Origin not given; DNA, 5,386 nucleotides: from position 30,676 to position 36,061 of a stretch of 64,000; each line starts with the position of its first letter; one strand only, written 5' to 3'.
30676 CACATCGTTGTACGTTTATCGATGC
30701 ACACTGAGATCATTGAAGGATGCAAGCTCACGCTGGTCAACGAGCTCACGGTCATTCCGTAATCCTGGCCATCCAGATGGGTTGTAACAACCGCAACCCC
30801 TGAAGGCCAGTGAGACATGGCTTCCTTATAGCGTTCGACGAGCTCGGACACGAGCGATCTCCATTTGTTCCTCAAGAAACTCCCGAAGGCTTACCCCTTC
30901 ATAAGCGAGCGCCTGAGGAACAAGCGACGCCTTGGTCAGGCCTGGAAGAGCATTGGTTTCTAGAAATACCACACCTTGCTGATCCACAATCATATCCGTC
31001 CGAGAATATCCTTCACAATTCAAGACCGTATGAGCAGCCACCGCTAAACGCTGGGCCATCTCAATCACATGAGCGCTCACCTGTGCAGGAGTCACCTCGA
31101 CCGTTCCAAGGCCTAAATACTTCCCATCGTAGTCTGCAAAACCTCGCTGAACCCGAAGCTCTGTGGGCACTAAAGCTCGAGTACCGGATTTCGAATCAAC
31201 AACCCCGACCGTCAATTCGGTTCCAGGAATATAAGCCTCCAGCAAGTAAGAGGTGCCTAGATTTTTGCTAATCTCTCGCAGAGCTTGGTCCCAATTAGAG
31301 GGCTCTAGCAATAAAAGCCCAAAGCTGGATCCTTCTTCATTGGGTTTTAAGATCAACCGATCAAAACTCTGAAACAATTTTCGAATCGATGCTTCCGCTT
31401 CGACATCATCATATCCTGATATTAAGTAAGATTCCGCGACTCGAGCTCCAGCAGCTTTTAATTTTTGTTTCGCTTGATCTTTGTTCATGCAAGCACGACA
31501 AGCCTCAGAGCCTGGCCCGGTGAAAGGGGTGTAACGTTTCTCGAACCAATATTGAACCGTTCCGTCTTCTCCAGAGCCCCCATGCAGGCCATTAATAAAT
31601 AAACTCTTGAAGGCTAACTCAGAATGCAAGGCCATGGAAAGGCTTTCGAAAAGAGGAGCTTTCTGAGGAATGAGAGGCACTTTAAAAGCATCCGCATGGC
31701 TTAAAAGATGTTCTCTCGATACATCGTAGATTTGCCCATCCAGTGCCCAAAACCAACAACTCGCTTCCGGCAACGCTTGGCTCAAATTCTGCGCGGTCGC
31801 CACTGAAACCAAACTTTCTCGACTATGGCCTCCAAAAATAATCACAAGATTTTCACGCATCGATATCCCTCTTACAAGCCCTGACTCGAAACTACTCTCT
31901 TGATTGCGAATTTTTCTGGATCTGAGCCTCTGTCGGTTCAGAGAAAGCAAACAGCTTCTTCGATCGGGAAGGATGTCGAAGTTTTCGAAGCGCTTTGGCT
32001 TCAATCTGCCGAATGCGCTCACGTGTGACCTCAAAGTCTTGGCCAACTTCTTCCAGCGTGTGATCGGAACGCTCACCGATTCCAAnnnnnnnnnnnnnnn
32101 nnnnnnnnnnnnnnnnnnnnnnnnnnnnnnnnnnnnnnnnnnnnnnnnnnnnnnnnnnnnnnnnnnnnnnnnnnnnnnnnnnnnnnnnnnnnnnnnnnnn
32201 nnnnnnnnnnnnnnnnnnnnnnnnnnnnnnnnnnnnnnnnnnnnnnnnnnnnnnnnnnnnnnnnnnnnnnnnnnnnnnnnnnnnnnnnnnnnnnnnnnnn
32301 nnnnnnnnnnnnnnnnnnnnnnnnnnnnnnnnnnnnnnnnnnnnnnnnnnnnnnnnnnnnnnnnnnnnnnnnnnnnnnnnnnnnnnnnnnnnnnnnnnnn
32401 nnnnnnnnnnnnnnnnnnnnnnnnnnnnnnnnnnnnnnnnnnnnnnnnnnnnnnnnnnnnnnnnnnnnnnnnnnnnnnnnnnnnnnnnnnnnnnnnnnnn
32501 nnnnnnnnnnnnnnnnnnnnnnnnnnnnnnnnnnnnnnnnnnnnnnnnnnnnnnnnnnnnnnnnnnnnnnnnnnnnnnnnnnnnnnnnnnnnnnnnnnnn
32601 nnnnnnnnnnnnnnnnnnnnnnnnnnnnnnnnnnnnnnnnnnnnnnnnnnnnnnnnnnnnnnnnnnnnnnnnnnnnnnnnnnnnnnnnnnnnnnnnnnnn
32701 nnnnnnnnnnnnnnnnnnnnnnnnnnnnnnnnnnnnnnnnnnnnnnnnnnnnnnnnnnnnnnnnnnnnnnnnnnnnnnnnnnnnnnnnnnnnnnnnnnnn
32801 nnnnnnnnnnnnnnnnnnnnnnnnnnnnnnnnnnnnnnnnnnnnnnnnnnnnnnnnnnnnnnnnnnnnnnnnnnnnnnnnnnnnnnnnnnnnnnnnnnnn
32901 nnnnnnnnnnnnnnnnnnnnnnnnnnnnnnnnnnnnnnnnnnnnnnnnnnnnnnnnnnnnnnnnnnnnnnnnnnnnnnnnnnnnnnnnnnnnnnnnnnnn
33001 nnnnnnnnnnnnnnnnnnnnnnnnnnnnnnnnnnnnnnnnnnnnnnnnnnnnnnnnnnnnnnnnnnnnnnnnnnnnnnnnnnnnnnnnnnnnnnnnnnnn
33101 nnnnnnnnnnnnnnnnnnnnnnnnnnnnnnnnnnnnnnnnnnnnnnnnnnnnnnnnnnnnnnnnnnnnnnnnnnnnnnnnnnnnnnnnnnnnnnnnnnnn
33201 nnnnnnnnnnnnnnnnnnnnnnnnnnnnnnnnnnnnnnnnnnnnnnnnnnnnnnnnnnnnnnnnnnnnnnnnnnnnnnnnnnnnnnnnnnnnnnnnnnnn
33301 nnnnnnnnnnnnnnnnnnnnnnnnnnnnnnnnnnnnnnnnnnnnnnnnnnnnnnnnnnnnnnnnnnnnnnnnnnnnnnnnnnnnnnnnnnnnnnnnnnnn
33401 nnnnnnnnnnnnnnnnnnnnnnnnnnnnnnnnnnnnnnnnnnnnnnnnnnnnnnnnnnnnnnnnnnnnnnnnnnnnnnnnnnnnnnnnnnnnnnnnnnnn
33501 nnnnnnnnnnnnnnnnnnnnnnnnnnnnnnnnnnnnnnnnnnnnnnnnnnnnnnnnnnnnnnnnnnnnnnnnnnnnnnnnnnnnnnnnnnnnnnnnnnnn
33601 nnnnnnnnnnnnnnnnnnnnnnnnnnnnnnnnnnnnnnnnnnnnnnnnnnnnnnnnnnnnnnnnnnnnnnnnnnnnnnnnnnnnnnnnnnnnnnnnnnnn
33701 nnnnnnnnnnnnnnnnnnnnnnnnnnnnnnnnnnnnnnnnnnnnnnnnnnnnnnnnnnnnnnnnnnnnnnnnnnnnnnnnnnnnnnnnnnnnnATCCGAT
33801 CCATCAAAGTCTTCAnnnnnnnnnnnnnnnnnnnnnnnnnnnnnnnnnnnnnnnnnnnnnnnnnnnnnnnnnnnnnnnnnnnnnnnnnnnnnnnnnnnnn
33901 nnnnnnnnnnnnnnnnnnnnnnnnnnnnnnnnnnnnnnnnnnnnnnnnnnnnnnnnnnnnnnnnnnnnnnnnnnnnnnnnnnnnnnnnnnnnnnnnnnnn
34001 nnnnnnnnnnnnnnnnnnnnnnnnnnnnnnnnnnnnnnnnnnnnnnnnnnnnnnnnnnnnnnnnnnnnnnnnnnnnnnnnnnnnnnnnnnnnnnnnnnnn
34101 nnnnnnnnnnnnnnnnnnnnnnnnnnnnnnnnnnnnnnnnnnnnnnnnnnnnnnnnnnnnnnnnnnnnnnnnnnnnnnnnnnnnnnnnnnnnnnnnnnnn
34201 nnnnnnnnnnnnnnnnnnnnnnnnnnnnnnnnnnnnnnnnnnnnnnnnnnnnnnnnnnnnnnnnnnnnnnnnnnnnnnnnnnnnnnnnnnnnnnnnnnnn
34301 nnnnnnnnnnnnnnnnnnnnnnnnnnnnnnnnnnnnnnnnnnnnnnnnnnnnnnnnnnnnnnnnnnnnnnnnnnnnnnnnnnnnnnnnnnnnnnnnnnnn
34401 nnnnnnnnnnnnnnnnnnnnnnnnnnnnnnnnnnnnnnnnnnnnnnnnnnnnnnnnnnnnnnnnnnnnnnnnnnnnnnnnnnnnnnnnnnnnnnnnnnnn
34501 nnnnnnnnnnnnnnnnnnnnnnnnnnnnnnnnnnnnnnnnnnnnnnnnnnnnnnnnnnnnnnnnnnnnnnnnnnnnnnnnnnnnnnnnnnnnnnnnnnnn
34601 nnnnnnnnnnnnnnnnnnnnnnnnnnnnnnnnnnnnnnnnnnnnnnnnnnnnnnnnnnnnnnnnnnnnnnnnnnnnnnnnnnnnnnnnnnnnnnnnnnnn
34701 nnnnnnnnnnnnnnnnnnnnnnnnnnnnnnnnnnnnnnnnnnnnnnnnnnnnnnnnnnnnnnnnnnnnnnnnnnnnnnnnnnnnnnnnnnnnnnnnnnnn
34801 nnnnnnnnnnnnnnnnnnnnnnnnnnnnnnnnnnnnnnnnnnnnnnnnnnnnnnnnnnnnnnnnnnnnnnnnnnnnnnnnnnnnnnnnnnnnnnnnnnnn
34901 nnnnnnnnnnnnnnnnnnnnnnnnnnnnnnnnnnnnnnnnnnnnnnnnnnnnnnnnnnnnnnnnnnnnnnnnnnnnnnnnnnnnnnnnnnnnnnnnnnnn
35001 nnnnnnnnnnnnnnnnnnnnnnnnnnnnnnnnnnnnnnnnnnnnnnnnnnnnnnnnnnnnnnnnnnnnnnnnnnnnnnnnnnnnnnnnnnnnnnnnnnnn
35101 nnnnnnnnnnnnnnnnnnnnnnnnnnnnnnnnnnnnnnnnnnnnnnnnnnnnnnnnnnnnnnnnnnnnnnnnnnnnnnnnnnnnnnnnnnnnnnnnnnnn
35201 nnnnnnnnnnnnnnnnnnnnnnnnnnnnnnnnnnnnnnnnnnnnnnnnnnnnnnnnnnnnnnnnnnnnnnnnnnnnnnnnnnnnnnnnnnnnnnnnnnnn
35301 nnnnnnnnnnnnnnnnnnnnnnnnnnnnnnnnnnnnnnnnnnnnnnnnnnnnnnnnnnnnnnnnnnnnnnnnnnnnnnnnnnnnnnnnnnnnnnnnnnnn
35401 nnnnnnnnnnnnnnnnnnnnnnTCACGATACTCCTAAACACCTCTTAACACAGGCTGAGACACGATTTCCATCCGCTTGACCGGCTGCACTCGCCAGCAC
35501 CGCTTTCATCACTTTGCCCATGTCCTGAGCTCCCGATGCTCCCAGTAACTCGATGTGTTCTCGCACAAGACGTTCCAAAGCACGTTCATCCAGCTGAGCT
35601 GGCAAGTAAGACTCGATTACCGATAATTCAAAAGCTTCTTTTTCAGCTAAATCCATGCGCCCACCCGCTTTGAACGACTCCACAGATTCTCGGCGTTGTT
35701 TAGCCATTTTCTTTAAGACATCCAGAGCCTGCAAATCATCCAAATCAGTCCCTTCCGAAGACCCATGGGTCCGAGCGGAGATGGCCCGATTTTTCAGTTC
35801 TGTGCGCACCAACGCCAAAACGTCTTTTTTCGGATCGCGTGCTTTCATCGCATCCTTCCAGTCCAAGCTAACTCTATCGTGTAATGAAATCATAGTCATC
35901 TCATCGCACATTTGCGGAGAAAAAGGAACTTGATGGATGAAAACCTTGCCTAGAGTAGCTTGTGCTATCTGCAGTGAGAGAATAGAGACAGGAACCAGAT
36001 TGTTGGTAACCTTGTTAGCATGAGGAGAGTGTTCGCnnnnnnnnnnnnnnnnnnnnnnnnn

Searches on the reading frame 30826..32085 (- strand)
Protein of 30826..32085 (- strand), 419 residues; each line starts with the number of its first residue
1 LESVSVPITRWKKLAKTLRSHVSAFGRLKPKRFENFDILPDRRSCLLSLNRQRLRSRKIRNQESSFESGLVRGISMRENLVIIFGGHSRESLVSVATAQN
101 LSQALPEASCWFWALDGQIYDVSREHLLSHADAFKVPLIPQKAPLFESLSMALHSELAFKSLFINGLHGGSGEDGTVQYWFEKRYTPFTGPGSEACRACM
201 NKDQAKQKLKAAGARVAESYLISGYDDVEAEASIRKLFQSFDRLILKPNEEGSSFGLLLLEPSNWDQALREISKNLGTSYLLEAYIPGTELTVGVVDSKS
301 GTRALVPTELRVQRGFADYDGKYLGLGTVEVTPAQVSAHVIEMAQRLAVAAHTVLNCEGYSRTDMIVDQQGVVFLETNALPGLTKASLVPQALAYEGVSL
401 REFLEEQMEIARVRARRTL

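Call 40: search_protein_families(library=pfam, proteins=[window:30826-32085:-], max_evalue=0.001)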
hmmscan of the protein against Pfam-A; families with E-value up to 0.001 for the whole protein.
window:30826-32085:- (419 aa): 3 families
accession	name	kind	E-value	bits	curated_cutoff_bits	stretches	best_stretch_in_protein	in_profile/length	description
PF07478.18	Dala_Dala_lig_C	-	4.2e-27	95.4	24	1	244-406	39-201/204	D-ala D-ala ligase C-terminus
PF01820.27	Dala_Dala_lig_N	-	2.6e-11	44.5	34.6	1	80-191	2-121/121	D-ala D-ala ligase N-terminus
PF02655.19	ATP-grasp_3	-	3.7e-06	27.6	23.2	1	201-379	3-155/160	ATP-grasp domain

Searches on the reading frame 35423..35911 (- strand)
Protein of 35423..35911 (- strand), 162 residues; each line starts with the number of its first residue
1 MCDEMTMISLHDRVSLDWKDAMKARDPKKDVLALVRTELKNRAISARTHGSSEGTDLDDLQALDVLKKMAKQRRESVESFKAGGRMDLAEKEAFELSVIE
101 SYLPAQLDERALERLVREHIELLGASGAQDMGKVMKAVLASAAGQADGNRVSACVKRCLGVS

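Call 5: search_protein_families(library=pfam, proteins=[window:35423-35911:-], max_evalue=0.01)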
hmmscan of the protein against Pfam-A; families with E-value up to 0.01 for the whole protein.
window:35423-35911:- (162 aa): 1 family
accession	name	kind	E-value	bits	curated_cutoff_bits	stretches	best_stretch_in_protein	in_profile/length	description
PF09424.15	YqeY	-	1.8e-43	148.5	27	1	12-159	2-143/143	Yqey-like protein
